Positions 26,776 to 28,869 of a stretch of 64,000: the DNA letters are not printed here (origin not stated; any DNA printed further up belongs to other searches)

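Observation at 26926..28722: Single-ORF fusion of an Nfo (Endonuclease IV) domain to a LigD-type NHEJ primase-polymerase domain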

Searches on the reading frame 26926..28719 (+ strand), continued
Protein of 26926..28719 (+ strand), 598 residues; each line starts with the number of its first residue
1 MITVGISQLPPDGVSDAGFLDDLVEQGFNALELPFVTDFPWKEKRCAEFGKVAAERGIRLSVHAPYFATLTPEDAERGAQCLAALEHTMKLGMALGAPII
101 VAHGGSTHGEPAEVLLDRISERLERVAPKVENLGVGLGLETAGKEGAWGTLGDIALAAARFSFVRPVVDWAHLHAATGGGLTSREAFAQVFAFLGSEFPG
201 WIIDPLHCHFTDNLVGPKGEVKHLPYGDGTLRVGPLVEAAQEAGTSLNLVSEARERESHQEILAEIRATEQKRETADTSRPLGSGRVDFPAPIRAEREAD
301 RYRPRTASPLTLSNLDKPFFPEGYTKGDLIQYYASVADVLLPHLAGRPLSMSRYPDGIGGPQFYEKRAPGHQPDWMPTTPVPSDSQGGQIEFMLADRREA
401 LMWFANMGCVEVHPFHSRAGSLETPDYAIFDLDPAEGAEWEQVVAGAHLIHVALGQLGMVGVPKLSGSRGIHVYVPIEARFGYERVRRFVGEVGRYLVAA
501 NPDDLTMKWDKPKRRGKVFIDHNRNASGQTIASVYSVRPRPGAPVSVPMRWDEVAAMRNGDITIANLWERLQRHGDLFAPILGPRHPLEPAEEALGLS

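Call 29: find_related_loci(query=A2, collection=genome_contigs, flank=10000)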
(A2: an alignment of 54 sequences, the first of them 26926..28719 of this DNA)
Query A2 (598 aa) in genome_contigs; peptide patterns used: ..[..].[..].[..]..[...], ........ (x = any residue, [..] = any of these).
359 stretches matched a pattern; 309 encode a relative of the query (tblastn E <= 1e-3); the best 80 are kept; 80 distinct loci.
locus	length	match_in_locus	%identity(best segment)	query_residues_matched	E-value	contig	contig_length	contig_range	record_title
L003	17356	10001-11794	78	1-598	0e+0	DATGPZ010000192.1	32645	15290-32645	MAG TPA_asm: Acidimicrobiia bacterium isolate SMAG_U10410 k141_4219629, whole genome shotgun sequence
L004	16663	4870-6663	79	1-598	0e+0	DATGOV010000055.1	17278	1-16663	MAG TPA_asm: Acidimicrobiia bacterium isolate SMAG_U10378 k141_4426587, whole genome shotgun sequence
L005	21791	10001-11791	77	1-598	0e+0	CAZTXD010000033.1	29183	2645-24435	MAG TPA_asm: uncultured Acidimicrobiaceae bacterium isolate SRP284430_co1_175 genome assembly, contig: NODE_784_length_2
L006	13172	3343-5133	76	1-598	0e+0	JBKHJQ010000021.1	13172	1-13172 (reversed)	MAG: Actinomycetota bacterium isolate D5M12_10 NODE_1939_length_13172_cov_5.588625, whole genome shotgun sequence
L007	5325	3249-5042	76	1-597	0e+0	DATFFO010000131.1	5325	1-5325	MAG TPA_asm: Acidimicrobiia bacterium isolate SMAG_U8638 k141_550743, whole genome shotgun sequence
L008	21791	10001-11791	74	1-598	0e+0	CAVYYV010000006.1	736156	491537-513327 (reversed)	MAG: uncultured Acidimicrobiia bacterium isolate MFD02923.bin.1.45 genome assembly, contig: contig_11584, whole genome s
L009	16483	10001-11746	75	1-581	0e+0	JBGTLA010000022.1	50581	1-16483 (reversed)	MAG: Acidimicrobiia bacterium isolate JTS-RE326 k141_2686994, whole genome shotgun sequence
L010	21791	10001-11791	74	1-598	0e+0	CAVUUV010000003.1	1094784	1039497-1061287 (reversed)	MAG: uncultured Acidimicrobiia bacterium isolate MFD05684.bin.1.262 genome assembly, contig: contig_40526, whole genome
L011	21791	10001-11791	79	1-598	0e+0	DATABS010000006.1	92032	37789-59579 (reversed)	MAG TPA_asm: Acidimicrobiia bacterium isolate SMAG_U6704 k141_2735335, whole genome shotgun sequence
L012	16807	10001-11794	68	2-597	0e+0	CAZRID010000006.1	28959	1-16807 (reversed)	MAG TPA_asm: uncultured Acidimicrobiaceae bacterium isolate SRP136066_co1_206 genome assembly, contig: NODE_1313_length_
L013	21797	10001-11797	68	1-598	0e+0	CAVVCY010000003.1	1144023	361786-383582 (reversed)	MAG: uncultured Acidobacteriota bacterium isolate MFD02242.bin.2.132 genome assembly, contig: contig_4678, whole genome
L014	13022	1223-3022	68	2-598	0e+0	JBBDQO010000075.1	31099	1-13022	MAG: Acidimicrobiia bacterium isolate LejiaC_64_14 Lejia_C_3351_length_31099_cov_7, whole genome shotgun sequence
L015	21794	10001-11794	68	2-597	0e+0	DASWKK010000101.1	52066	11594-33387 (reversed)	MAG TPA_asm: Acidimicrobiia bacterium isolate SMAG_U2920 k141_836952, whole genome shotgun sequence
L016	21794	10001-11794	68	2-597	0e+0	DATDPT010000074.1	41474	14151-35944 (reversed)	MAG TPA_asm: Acidimicrobiia bacterium isolate SMAG_U7928 k141_1357131, whole genome shotgun sequence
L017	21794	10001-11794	67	1-597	0e+0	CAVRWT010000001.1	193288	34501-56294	MAG: uncultured Acidobacteriota bacterium isolate MFD02242.bin.2.214 genome assembly, contig: contig_13718, whole genome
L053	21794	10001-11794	64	2-598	0e+0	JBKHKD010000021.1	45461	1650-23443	MAG: Actinomycetota bacterium isolate D5M12_6 NODE_179_length_45461_cov_31.067018, whole genome shotgun sequence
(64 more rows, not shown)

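Call 41: find_encoding_contigs(protein=P0048, flank=10000, max_places=1)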
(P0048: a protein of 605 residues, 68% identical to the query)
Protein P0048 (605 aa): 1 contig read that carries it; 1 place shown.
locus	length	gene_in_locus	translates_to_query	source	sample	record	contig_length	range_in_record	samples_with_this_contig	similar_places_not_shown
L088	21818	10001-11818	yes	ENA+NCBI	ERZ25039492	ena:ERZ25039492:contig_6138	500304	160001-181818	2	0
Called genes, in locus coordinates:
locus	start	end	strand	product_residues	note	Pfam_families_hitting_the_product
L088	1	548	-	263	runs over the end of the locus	PF03328:HpcH_HpaI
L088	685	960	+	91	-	PF13370:Fer4_13, PF13459:Fer4_15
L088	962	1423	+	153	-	-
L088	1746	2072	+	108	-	-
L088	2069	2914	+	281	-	PF02424:ApbE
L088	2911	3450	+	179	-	-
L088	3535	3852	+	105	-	-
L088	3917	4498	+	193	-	PF02627:CMD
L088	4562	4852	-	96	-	PF04075:F420H2_quin_red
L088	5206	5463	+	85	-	-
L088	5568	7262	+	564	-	PF00916:Sulfate_transp, PF01740:STAS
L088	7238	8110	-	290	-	PF02517:Rce1-like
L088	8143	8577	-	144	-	PF07366:SnoaL, PF12680:SnoaL_2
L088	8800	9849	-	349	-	PF24303:DUF7485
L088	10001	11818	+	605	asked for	PF01261:AP_endonuc_2, PF21686:LigD_Prim-Pol, PF01896:DNA_primase_S (weak)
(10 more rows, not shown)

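Call 65: search_protein_families(library=pfam, proteins=[L053:3622-4362:+, L053:4401-4901:+, L053:5098-5688:+, L053:5685-6692:+, L053:6599-7591:+, L053:7640-8893:-, L053:8890-9885:-], max_evalue=0.001)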
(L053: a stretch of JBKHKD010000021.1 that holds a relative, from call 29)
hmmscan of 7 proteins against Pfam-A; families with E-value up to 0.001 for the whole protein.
L053:3622-4362:+ (246 aa): 3 families
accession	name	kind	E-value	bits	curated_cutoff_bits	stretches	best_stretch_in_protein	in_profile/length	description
PF12697.13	Abhydrolase_6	-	2.3e-19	71.4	26.3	1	7-235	1-216/217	Alpha/beta hydrolase family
PF00561.26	Abhydrolase_1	-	2.1e-08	34.6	25.8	1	6-88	2-89/245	alpha/beta hydrolase fold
PF12146.15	Hydrolase_4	-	1.4e-07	31.5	27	1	7-106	7-116/239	Serine aminopeptidase, S33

L053:4401-4901:+ (166 aa): 2 families
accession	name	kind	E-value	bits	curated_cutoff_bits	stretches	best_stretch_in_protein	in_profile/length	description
PF00578.27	AhpC-TSA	-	9.7e-17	61.5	26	1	11-124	4-121/124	AhpC/TSA family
PF08534.16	Redoxin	-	4.2e-09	36.8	26.6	1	10-109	4-105/148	Redoxin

L053:5098-5688:+ (196 aa): 1 family
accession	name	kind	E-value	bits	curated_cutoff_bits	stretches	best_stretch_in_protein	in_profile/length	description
PF13298.12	LigD_N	-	2.5e-44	150.3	31.1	1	38-150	1-107/107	DNA Ligase D 3'-phosphoesterase domain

L053:5685-6692:+ (335 aa): 3 families
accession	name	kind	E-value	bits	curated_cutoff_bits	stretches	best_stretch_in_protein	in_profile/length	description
PF01068.26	DNA_ligase_A_M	-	4e-33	115.2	26.2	1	29-214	1-204/204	ATP dependent DNA ligase domain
PF04679.21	DNA_ligase_A_C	-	1.2e-30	106.2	27.5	1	233-324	2-94/94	ATP dependent DNA ligase C terminal region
PF09414.15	RNA_ligase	-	1.3e-07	32.4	27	1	43-214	2-171/171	RNA ligase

L053:6599-7591:+ (330 aa): 2 families
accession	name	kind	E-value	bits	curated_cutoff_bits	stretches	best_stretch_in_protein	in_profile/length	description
PF21686.3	LigD_Prim-Pol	-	1.7e-88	296.9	27.4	1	58-310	1-254/254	LigD, primase-polymerase domain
PF01896.25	DNA_primase_S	-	4.1e-06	27.7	26.8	1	161-283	1-163/163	DNA primase small subunit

L053:7640-8893:- (417 aa): 1 family
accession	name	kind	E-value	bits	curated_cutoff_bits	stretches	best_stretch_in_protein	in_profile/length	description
PF00211.25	Guanylate_cyc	-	1.2e-61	207.9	21.9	1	223-401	3-182/183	Adenylate and Guanylate cyclase catalytic domain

L053:8890-9885:- (331 aa): 0 families

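Call 71: predict_structure(alignment_id=A2)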
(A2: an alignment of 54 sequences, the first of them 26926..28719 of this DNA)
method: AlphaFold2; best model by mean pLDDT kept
length: 598 residues; sequences in the alignment: 54
mean_pLDDT: 91.6   pTM: 0.90
mean pLDDT of the five models: 91.6, 91.0, 88.4, 87.0, 85.6
residues with pLDDT >= 90: 445; 70-90: 141; 50-70: 12; < 50: 0
segments of 3 or more residues with pLDDT < 50: none
pLDDT, mean of each block of 10 residues (from residue 1): 93 93 96 90 95 96 93 93 96 95 89 91 93 91 83 92 93 90 95 92 93 81 90 95 91 93 95 71 91 90 93 95 94 95 93 90 84 91 74 95 95 91 92 94 97 95 93 95 94 96 93 92 82 90 94 94 93 89 91 89
secondary structure, 60 per line:
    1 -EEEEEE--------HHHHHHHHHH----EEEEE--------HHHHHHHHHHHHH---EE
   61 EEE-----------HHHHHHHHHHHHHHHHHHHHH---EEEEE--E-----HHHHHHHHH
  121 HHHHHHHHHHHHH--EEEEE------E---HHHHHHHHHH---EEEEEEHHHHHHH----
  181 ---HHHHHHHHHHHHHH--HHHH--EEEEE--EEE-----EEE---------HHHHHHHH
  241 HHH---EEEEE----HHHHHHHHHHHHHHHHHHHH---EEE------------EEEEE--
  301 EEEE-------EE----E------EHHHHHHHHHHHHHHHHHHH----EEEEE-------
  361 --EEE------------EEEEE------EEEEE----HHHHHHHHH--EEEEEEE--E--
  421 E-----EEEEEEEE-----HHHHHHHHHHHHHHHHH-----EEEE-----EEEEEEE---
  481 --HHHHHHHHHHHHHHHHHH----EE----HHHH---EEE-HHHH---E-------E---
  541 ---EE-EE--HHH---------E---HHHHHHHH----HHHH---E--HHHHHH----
elements in order: E2-7 H16-25 E30-34 H43-55 E59-63 H75-95 E99-103 H112-133 E136-140 H151-160 E164-169 H170-176 H184-197 H200-203 E206-210 E213-215 E221-223 H233-243 E247-251 H256-275 E279-281 E294-298 E301-304 H326-344 E349-353 E363-365 E378-382 E389-393 H398-406 E409-415 E427-434 H440-456 E462-465 E471-477 H483-500 H511-514 E518-520 H522-525 H567-574 H579-582 H589-594

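Call 83: fold_search(model_id=the predicted structure, library=pdb)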
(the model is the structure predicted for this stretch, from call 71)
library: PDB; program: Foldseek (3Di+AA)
matches with E <= 10: 1855; with E <= 0.001: 405
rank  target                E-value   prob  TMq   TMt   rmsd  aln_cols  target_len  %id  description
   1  5op0_B                2.9e-27  1.00  0.46  0.81   2.6       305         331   35  Structure of Prim-PolC from Mycobacterium smegmatis (released 2017-11-15)
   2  6sa0_A                4.6e-27  1.00  0.46  0.82   2.8       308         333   34  Ternary complex of Prim-PolC from Mycobacterium smegmatis with 2nt gapped DNA and UpNHpp (released 2020-11-18)
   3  6sa1_A                5.8e-27  1.00  0.46  0.82   2.5       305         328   35  Post catalytic complex of Prim-PolC from Mycobacterium smegmatis with gapped DNA and 3'-dUTP (released 2020-11-18)
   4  6sa1_D                7.6e-27  1.00  0.46  0.82   1.9       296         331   35  Post catalytic complex of Prim-PolC from Mycobacterium smegmatis with gapped DNA and 3'-dUTP (released 2020-11-18)
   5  5op0_A                1.3e-26  1.00  0.46  0.82   2.5       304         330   35  Structure of Prim-PolC from Mycobacterium smegmatis (released 2017-11-15)
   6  5dmu                  1.4e-25  1.00  0.46  0.90   1.8       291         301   35  Structure of the NHEJ polymerase from Methanocella paludicola (released 2015-10-07)
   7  2fao_A                7.0e-23  1.00  0.45  0.88   2.1       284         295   30  Crystal Structure of Pseudomonas aeruginosa LigD polymerase domain (released 2006-05-23)
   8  2irx                  9.3e-23  1.00  0.44  0.90   2.0       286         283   33  Crystal Structure of the Polymerase Domain from Mycobacterium tuberculosis Ligase D with GTP and Manganese. (released 2007-01-02)
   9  2iry_B                4.3e-22  1.00  0.43  0.89   2.0       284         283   33  Crystal Structure of the Polymerase Domain from Mycobacterium tuberculosis Ligase D with dGTP and Manganese. (released 2007-01-02)
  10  2iru_B                4.5e-22  1.00  0.43  0.89   1.7       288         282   32  Crystal Structure of the Polymerase Domain from Mycobacterium tuberculosis Ligase D (released 2007-01-02)
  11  3pky_B                4.5e-22  1.00  0.43  0.88   2.1       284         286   33  Polymerase Domain from Mycobacterium tuberculosis Ligase D in complex with DNA, UTP and Manganese. (released 2011-02-16)
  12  2r9l_A                6.7e-22  1.00  0.43  0.88   2.1       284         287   33  Polymerase Domain from Mycobacterium tuberculosis Ligase D in complex with DNA (released 2008-01-08)
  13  2r9l_B                6.7e-22  1.00  0.43  0.89   1.7       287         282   32  Polymerase Domain from Mycobacterium tuberculosis Ligase D in complex with DNA (released 2008-01-08)
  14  4mky_A                8.8e-22  1.00  0.43  0.88   1.6       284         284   32  Polymerase Domain from Mycobacterium tuberculosis Ligase D in complex with an annealed double-strand DNA break. (released 2013-12-11)
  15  2iry_A                2.2e-21  1.00  0.43  0.87   2.1       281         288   33  Crystal Structure of the Polymerase Domain from Mycobacterium tuberculosis Ligase D with dGTP and Manganese. (released 2007-01-02)
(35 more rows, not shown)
